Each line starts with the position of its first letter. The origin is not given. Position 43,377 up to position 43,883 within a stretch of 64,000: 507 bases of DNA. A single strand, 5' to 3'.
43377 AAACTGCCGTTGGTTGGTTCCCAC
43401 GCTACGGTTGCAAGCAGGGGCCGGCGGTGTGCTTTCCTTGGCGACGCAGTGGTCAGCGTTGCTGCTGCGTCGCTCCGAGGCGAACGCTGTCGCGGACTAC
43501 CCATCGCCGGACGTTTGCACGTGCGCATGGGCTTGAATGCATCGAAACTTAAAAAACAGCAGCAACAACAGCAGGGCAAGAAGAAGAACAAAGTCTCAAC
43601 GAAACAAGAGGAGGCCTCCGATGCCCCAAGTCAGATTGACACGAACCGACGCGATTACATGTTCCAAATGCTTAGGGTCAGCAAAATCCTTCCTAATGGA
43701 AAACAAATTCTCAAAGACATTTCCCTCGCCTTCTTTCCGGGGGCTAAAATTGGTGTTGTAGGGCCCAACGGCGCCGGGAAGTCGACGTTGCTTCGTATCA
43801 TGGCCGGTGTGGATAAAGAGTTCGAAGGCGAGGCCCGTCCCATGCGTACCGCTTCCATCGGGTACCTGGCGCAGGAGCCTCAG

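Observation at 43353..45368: Bacterial EttA-type ABC-F translation factor encoded in a eukaryotic nucleus with a transit-peptide-like N-terminal extension (Phe at position 2)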

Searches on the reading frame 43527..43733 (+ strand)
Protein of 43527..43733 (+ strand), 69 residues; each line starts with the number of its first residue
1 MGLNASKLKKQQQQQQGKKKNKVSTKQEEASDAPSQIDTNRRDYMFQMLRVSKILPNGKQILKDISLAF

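Call 27: find_homologous_proteins(query=A2, max_evalue=0.001)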
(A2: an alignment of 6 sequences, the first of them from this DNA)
Query A2 (6 sequences) (69 aa, profile of the alignment): 2 proteins with E <= 0.001 among 912 candidates.
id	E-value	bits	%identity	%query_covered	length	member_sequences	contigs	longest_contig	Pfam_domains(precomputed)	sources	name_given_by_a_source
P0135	1.4e-13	69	51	58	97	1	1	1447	-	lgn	-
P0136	5.4e-12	64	47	88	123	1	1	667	-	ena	-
